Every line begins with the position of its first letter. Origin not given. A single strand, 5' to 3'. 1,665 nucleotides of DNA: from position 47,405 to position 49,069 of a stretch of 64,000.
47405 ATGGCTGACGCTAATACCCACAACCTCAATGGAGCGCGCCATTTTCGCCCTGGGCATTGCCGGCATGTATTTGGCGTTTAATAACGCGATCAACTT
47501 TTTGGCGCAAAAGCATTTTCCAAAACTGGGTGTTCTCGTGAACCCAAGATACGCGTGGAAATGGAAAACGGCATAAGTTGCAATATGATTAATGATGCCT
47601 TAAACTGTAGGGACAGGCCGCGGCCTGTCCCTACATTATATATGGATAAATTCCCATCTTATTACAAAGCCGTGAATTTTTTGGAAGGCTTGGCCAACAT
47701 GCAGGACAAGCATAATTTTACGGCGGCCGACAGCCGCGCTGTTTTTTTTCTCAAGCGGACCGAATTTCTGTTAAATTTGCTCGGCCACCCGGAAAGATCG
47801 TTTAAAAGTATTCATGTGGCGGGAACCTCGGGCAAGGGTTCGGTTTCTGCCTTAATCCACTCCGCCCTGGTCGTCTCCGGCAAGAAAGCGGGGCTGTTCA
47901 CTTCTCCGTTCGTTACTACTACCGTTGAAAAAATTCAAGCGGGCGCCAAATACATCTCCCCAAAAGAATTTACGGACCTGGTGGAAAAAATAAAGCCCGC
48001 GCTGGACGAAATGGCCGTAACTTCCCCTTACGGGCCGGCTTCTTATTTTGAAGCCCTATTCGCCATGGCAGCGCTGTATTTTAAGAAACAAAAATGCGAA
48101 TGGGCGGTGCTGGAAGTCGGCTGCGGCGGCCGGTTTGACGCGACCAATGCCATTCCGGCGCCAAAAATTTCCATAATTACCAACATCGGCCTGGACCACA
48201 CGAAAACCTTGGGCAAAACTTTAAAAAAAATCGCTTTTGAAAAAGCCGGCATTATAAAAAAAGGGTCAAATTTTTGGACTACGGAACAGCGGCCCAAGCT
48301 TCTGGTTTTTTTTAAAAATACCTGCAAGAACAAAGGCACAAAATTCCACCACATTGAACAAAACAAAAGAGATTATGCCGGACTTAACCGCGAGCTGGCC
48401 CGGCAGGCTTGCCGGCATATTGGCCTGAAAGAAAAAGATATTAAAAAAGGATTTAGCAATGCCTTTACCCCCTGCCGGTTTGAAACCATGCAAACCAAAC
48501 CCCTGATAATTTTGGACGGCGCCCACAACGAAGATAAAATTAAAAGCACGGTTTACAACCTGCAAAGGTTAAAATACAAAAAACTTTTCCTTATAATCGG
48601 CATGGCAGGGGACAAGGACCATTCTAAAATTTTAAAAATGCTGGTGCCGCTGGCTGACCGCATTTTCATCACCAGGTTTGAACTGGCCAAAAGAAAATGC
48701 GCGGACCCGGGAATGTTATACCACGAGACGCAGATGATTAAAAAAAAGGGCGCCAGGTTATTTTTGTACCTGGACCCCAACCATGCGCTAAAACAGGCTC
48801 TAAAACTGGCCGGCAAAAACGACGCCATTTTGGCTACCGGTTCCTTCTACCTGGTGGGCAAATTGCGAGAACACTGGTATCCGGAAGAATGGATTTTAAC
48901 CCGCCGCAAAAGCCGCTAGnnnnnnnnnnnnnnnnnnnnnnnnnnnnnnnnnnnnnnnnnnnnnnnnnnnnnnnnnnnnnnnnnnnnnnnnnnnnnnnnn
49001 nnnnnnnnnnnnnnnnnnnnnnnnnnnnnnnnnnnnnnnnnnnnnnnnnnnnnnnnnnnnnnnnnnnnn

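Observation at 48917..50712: Radical SAM/SPASM enzyme coupled to a small acidic protein behind a leader with a built-in terminator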

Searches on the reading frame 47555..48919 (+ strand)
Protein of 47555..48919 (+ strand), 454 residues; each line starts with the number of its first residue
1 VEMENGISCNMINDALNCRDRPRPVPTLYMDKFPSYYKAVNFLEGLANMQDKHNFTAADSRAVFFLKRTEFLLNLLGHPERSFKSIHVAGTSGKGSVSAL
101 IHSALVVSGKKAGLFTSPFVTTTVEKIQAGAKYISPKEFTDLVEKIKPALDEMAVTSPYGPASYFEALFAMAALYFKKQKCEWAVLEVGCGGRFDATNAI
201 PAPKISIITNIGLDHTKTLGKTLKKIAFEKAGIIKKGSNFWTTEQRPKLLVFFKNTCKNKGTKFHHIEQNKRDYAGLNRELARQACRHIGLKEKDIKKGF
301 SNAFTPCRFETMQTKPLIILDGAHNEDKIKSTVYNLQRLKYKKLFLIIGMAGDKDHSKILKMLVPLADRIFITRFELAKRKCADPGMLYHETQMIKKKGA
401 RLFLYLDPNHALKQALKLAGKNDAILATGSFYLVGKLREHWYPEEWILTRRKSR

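Call 3: search_protein_families(library=pfam, proteins=[window:47555-48919:+], max_evalue=1)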
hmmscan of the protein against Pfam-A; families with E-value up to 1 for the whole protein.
window:47555-48919:+ (454 aa): 2 families
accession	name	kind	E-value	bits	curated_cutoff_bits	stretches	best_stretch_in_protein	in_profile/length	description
PF02875.26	Mur_ligase_C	-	8.9e-18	65.8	28.4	1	308-431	2-127/127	Mur ligase, glutamate ligase domain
PF08245.18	Mur_ligase_M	-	8.6e-08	32.8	24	1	88-270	1-148/200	Mur ligase middle domain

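Call 4: search_protein_families(library=ncbifam, proteins=[window:47555-48919:+], max_evalue=1)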
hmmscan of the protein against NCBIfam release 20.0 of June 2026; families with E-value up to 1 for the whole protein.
window:47555-48919:+ (454 aa): 27 families (the best 25 are shown)
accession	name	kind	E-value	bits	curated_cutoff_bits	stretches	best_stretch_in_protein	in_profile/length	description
TIGR01499.1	folC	subfamily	9.3e-91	305.2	162.65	2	66-270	1-200/400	bifunctional protein FolC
NF047860.1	Tet-DihydfolSynFolCMyb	equivalog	4.6e-56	190.7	700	2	66-249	46-227/468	bifunctional tetrahydrofolate synthase/dihydrofolate synthase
NF008101.0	PRK10846.1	equivalog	7.3e-42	143.6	360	2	84-239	50-197/422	bifunctional tetrahydrofolate synthase/dihydrofolate synthase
NF010628.0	PRK14022.1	equivalog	6.4e-18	64.7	536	2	277-427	300-452/483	UDP-N-acetylmuramoyl-L-alanyl-D-glutamate--L-lysine ligase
TIGR01085.1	murE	subfamily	7.3e-17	61.4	257.3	2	286-429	298-445/472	UDP-N-acetylmuramyl-tripeptide synthetase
NF001126.0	PRK00139.1-4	equivalog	2.6e-16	59.2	373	2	283-429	306-456/486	UDP-N-acetylmuramoyl-L-alanyl-D-glutamate--2,6-diaminopimelate ligase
TIGR02068.2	cya_phycin_syn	equivalog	4e-14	51.6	850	2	278-427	687-846/862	cyanophycin synthetase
NF008896.0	PRK11929.1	equivalog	5e-14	51.1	1023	3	283-429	319-472/965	bifunctional UDP-N-acetylmuramoyl-L-alanyl-D-glutamate--2,6-diaminopimelate ligase MurE/UDP-N-acetylmuramoyl-tripeptide--D-alanyl-D-alanine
NF053648.1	pMurE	equivalog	1.5e-12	47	600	1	284-354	295-366/464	pseudomurein biosynthesis peptide ligase pMurE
NF001124.0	PRK00139.1-2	equivalog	3.4e-12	45.8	476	2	278-429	310-466/500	UDP-N-acetylmuramoyl-L-alanyl-D-glutamate--2,6-diaminopimelate ligase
TIGR04012.1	poly_gGlu_PgsB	equivalog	2.1e-10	39.9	222.7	2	204-272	128-194/380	poly-gamma-glutamate synthase PgsB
NF010623.0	PRK14016.1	subfamily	1.7e-09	36.4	877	1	254-426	662-847/871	cyanophycin synthetase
TIGR01143.1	murF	subfamily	7.9e-09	35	288.6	1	177-269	122-217/418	UDP-N-acetylmuramoyl-tripeptide--D-alanyl-D-alanine ligase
NF001123.0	PRK00139.1-1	equivalog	5.2e-08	32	586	1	311-429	345-463/493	UDP-N-acetylmuramoyl-L-alanyl-D-glutamate--2,6-diaminopimelate ligase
TIGR01082.1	murC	equivalog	1.4e-07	31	335.1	1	48-132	69-145/449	UDP-N-acetylmuramate--L-alanine ligase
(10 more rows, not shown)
